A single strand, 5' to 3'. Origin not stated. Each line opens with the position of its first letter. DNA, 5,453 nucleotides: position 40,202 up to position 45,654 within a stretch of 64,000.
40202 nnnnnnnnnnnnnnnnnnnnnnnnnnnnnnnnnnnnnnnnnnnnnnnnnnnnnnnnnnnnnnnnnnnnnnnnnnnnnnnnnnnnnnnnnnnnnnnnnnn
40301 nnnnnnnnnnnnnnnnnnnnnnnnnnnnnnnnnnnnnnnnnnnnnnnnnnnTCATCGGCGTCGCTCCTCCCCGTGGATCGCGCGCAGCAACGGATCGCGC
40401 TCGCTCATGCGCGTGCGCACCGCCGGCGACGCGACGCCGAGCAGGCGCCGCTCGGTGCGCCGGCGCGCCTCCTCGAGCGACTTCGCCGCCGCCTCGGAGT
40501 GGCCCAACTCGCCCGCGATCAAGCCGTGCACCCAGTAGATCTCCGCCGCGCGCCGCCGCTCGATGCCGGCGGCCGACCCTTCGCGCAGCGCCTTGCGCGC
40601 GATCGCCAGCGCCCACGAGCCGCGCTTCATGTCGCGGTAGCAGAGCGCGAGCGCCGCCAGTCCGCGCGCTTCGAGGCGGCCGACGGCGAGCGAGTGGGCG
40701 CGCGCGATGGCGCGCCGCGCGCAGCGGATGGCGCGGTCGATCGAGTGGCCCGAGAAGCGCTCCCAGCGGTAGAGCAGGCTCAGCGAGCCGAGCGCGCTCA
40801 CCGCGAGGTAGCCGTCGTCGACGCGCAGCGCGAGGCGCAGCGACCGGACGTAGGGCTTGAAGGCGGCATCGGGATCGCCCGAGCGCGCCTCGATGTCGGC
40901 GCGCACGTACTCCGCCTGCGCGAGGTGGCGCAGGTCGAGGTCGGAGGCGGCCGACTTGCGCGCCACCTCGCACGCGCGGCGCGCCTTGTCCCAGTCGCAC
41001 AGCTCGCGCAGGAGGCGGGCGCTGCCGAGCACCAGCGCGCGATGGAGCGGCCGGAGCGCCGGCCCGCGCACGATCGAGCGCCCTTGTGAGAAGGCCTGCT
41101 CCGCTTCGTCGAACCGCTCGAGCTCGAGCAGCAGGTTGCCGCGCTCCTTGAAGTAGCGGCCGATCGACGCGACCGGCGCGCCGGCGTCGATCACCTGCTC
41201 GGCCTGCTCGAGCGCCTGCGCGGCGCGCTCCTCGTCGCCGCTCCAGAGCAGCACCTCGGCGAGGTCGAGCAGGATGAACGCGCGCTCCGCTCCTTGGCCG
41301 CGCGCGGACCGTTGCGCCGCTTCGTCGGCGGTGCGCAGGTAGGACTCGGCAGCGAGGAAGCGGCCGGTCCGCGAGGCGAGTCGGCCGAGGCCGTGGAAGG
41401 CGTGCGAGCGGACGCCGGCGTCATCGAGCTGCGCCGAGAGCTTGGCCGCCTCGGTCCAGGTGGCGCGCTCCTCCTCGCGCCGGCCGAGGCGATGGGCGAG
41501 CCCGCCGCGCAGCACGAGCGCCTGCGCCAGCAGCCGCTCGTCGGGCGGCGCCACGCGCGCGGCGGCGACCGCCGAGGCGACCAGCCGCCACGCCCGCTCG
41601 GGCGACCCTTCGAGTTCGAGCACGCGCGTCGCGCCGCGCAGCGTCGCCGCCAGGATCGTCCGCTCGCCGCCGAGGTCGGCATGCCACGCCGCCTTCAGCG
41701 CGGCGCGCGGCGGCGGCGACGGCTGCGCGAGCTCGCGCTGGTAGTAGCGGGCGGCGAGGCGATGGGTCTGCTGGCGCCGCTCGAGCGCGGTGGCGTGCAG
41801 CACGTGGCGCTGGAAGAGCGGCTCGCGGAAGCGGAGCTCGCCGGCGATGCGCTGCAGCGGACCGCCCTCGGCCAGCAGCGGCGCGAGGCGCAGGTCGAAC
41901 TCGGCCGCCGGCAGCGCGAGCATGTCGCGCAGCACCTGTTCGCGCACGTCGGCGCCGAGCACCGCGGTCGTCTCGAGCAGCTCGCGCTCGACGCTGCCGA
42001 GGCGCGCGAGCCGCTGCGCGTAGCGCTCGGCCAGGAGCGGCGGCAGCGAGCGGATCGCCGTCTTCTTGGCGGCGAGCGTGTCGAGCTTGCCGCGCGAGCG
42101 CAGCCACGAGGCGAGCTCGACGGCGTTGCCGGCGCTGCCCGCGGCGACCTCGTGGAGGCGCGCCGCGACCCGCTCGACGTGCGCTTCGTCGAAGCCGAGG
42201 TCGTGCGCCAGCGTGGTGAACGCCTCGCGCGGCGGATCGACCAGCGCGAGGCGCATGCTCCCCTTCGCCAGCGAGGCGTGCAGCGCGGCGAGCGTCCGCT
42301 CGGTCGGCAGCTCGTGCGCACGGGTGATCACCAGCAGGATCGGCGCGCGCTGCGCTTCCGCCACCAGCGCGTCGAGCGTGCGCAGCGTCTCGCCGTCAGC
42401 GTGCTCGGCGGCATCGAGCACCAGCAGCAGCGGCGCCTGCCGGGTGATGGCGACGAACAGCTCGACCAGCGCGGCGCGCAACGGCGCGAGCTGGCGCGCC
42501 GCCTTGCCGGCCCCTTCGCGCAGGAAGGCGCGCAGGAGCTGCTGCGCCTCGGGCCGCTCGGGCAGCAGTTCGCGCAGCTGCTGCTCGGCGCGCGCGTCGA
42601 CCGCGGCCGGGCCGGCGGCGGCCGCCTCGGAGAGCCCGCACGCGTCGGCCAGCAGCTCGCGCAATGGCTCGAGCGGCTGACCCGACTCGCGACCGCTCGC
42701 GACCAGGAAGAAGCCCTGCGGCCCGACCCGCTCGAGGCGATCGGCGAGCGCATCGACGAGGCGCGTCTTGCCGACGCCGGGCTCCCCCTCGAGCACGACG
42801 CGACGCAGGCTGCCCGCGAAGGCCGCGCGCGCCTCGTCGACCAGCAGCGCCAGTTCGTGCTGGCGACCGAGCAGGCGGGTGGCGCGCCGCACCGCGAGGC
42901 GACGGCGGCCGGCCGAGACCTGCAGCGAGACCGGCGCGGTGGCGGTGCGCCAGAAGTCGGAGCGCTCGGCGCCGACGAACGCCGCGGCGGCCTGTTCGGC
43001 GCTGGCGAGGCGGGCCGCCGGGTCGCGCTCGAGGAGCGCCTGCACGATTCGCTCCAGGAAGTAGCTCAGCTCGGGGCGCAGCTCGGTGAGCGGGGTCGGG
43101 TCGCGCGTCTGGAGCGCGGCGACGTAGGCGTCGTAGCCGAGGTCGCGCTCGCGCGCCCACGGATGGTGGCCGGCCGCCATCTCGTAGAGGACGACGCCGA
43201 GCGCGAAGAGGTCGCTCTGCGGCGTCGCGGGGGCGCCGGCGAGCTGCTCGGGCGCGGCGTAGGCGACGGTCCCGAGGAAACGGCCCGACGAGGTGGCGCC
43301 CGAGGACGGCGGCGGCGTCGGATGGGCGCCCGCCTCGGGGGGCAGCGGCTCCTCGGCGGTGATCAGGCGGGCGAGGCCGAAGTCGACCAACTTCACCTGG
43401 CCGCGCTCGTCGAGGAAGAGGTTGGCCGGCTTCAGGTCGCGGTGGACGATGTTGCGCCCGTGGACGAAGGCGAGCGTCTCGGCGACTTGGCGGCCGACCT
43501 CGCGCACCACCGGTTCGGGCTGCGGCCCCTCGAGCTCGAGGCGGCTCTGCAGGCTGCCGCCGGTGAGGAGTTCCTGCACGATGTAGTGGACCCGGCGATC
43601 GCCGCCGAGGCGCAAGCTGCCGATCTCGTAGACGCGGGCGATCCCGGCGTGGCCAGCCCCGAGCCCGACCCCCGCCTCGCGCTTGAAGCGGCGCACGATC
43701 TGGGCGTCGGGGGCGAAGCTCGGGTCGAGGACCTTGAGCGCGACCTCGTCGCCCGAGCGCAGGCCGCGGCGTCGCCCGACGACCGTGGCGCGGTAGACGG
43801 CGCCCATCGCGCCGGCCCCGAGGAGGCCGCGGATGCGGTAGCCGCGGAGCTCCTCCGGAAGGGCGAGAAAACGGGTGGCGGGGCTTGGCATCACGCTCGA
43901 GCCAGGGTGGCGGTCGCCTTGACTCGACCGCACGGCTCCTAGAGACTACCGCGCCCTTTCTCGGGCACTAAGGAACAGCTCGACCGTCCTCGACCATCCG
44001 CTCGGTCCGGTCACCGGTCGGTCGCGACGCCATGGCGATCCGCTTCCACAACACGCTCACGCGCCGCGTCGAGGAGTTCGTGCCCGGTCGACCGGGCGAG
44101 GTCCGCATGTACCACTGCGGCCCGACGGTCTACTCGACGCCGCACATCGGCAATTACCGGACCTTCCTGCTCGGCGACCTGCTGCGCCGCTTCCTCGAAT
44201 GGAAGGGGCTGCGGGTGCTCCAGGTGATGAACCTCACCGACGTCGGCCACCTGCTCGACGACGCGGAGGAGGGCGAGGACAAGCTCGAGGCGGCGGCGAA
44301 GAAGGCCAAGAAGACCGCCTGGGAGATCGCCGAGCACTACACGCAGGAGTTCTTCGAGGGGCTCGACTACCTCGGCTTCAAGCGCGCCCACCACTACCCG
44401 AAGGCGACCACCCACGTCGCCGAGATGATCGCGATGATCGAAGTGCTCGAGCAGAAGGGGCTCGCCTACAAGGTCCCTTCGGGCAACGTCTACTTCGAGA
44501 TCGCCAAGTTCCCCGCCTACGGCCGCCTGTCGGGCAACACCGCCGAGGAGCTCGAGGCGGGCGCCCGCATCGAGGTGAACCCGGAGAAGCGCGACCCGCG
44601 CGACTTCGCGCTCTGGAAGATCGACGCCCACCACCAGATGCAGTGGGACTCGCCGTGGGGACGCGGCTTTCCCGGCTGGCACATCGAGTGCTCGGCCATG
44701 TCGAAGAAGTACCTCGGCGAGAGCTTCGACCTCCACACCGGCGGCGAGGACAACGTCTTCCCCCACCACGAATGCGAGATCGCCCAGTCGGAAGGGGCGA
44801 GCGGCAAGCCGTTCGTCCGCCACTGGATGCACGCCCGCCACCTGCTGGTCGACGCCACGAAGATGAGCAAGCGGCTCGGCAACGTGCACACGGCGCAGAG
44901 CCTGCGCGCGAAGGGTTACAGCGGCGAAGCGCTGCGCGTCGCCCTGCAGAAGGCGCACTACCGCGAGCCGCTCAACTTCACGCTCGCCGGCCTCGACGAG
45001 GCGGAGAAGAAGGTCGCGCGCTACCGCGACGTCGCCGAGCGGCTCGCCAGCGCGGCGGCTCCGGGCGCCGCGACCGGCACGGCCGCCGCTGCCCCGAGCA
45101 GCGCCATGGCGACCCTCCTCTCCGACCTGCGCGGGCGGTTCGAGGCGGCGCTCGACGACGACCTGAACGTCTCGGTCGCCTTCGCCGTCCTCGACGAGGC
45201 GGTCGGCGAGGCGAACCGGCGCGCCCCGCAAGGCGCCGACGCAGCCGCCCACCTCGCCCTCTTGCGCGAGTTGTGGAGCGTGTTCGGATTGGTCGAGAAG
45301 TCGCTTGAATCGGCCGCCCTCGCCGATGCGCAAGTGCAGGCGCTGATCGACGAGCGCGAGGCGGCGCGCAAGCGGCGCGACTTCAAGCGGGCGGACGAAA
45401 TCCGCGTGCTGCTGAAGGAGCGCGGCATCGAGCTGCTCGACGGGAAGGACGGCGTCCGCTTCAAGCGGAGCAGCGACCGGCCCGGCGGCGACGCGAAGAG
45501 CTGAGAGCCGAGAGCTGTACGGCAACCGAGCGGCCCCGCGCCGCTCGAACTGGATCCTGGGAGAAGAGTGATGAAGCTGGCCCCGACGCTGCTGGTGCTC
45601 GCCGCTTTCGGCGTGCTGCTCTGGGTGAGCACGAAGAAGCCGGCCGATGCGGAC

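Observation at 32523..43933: Start-stop-overlapping gene string: STAND-like Ser/Thr kinase, PfkB kinase, secreted orphan, rSAM/SPASM, two ABC-2 exporters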

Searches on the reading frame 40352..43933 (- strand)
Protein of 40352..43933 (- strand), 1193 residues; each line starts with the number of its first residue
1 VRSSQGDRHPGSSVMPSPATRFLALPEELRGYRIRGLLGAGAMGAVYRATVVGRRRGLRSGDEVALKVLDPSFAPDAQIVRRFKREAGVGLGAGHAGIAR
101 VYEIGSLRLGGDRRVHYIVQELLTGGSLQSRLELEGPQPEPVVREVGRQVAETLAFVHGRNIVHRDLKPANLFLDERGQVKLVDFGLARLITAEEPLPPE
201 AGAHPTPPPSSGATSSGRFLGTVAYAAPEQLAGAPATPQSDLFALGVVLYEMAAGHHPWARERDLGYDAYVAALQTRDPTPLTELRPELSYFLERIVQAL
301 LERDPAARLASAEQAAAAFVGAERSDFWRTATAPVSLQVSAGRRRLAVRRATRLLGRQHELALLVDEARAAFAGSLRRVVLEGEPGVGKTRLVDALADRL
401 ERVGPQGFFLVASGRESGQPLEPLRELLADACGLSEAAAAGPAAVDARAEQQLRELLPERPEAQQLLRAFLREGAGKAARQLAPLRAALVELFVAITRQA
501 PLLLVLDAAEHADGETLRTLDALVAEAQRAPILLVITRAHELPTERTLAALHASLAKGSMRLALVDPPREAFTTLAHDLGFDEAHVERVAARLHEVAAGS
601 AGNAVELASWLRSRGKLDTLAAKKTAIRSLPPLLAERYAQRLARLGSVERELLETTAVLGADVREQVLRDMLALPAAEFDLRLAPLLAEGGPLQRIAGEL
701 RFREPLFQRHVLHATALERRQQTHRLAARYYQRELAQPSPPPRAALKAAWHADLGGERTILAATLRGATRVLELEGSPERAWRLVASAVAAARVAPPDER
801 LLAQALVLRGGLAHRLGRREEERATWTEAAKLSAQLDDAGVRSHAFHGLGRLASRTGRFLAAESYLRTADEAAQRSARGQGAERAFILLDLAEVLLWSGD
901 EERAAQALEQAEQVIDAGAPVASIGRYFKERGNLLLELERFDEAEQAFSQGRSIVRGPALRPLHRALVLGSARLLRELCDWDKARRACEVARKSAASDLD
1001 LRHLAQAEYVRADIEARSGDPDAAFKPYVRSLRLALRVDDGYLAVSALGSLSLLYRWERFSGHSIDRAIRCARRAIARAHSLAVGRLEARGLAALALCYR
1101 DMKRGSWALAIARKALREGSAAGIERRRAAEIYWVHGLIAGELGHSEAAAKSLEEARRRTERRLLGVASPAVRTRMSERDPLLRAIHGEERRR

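Call 4: search_protein_families(library=pfam, proteins=[window:40352-43933:-], max_evalue=0.01)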
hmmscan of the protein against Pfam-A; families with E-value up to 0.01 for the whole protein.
window:40352-43933:- (1193 aa): 14 families
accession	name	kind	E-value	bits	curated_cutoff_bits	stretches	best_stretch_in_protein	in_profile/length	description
PF00069.31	Pkinase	-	9e-42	143.7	31.7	1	33-314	2-256/263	Protein kinase domain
PF07714.23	PK_Tyr_Ser-Thr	-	5.8e-25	88.5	23.1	1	37-262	6-208/258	Protein tyrosine and serine/threonine kinase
PF13191.12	AAA_16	-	3.3e-17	63.9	32.6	1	353-535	1-167/167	AAA ATPase domain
PF13401.12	AAA_22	-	2.4e-08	34.8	27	1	379-538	8-124/130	AAA domain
PF13424.12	TPR_12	-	1.9e-07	31.6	30.1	3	845-913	5-73/77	Tetratricopeptide repeat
PF03109.22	ABC1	-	4.4e-07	29.7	22.9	1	117-192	144-218/244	ABC1 atypical kinase-like domain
PF13181.12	TPR_8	-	8.3e-07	29.1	25.7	0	1130-1156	1-27/34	Tetratricopeptide repeat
PF05729.18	NACHT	-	0.00032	21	26.7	1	377-534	1-110/167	NACHT domain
PF24883.2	NPHP3_N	-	0.00064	20.4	24.8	0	379-514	25-138/164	Nephrocystin 3, N-terminal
PF07719.23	TPR_2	-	0.0011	19.4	27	0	927-950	3-26/34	Tetratricopeptide repeat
PF14531.12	Kinase-like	-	0.0023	17.7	25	1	154-271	158-263/289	Kinase-like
PF00515.34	TPR_1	-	0.0024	18.1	27.8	0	928-950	4-26/34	Tetratricopeptide repeat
PF06293.20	Kdo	-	0.0053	16.7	21.3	1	138-193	115-174/207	Lipopolysaccharide kinase (Kdo/WaaP) family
PF07728.20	AAA_5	-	0.0056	17.1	22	0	379-405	2-25/139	AAA domain (dynein-related subfamily)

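Call 5: search_protein_families(library=ncbifam, proteins=[window:40352-43933:-], max_evalue=0.01)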
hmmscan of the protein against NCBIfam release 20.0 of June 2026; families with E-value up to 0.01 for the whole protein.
window:40352-43933:- (1193 aa): 19 families
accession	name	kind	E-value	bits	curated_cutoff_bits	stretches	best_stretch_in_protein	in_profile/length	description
NF033483.0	PknB_PASTA_kin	equivalog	3.2e-56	191.5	450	1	32-319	9-265/563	Stk1 family PASTA domain-containing Ser/Thr kinase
TIGR03903.1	TOMM_kin_cyc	equivalog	1.4e-41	142.4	705.75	2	61-257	3-187/1267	TOMM system kinase/cyclase fusion protein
NF052427.1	StpK7MSMEG_1200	equivalog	1.3e-34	119.7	900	1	31-340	8-287/601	serine/threonine protein kinase StpK7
NF009651.0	PRK13184.1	equivalog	1e-28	99.9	839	1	31-314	3-282/932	serine/threonine-protein kinase PknD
NF047741.1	antiphage_MADS6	equivalog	5.2e-27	94.6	460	2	146-321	304-459/612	methylation-associated defense system protein kinase MAD6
NF038150.1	lanthi_synth_IV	equivalog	1.8e-20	72.9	650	1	115-340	267-460/851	class IV lanthionine synthetase LanL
NF053615.1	SerThrKinAfsKStmc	equivalog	4.3e-13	48.8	1300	1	31-319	14-269/809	protein serine/threonine kinase AfsK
NF033442.0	BREX_PglW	equivalog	5.8e-11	40.9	990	2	31-190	513-662/1391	BREX system serine/threonine kinase PglW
NF038151.1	lanthi_synth_III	equivalog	2.2e-09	36.3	575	1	116-196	299-391/833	class III lanthionine synthetase LanKC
TIGR03724.2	arch_bud32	equivalog_domain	1.6e-07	31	125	1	118-194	70-137/193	KEOPS complex kinase/ATPase Bud32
NF011463.0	PRK14879.1-4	equivalog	7.2e-07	28.8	188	1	116-193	93-165/237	Kae1-associated kinase Bud32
NF043056.1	T4SS_LegK1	equivalog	2.1e-06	26.6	550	1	157-188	205-239/516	Dot/Icm T4SS effector kinase LegK1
NF011464.0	PRK14879.1-7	equivalog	4.4e-05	23.3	246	1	113-190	78-151/221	Kae1-associated kinase Bud32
NF058632.1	SerThrKinPrkT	equivalog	5e-05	22.5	280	1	31-186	22-163/322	serine/threonine protein kinase PrkT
NF007174.0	PRK09605.1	equivalog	0.00017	20.2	447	1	143-192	429-477/535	bifunctional N(6)-L-threonylcarbamoyladenine synthase/serine/threonine protein kinase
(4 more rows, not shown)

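Call 56: search_protein_families(library=padloc, proteins=[window:40352-43933:-], max_evalue=0.001)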
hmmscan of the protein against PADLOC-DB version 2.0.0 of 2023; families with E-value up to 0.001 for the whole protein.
window:40352-43933:- (1193 aa): 32 families (the best 25 are shown)
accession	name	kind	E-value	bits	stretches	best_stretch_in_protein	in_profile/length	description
PDLC04042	PD-T4-6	-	9e-64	213.9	1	30-320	9-270/292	-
PDLC04138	mad6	-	2.8e-56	189.7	1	31-317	52-308/659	mads_6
PDLC04053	PD-T4-6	-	8.5e-54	181.1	1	30-339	9-288/311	-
PDLC04061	PD-T4-6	-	2.7e-53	180.2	1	32-320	18-281/510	-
PDLC04054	PD-T4-6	-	7.2e-50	168.3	1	30-320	10-271/347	-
PDLC04043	PD-T4-6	-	1.4e-45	154.2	1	32-365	17-316/452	-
PDLC04047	PD-T4-6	-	4.7e-43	145.5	1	31-314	11-264/327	-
PDLC01088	C3a189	-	6.7e-43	145.3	1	37-338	4-277/840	kinase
PDLC04052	PD-T4-6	-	3.3e-42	143.3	1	32-332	11-286/496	-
PDLC04060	PD-T4-6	-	4.1e-42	142.7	1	32-315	10-262/486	-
PDLC04057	PD-T4-6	-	5.2e-41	139.1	1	32-317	10-265/443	-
PDLC04039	PD-T4-6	-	1.2e-39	134.6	1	31-322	15-275/458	-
PDLC04041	PD-T4-6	-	1.3e-39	134.7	1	17-385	15-294/443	-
PDLC04040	PD-T4-6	-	9.5e-37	124.9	1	38-314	2-257/547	-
PDLC04055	PD-T4-6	-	4.7e-36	122.6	1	31-318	71-331/496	-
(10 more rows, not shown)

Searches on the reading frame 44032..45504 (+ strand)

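Call 7: search_protein_families(library=pfam, proteins=[window:44032-45504:+], max_evalue=0.001)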
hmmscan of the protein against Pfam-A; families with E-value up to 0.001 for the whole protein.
window:44032-45504:+ (490 aa): 4 families
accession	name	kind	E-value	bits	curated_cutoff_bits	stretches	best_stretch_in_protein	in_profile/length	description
PF01406.26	tRNA-synt_1e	-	8.7e-99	331.1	27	1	16-324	2-299/301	tRNA synthetases class I (C) catalytic domain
PF09190.17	DALR_2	-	7.9e-10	39.6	22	1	369-421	1-56/57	DALR domain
PF00133.28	tRNA-synt_1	-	2.8e-05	23.5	22.7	0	259-315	357-412/414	tRNA synthetases class I (I, L, M and V)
PF23493.1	CysS_C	-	0.00024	21.6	23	0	432-474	5-47/51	Cysteinyl-tRNA ligase anticodon binding domain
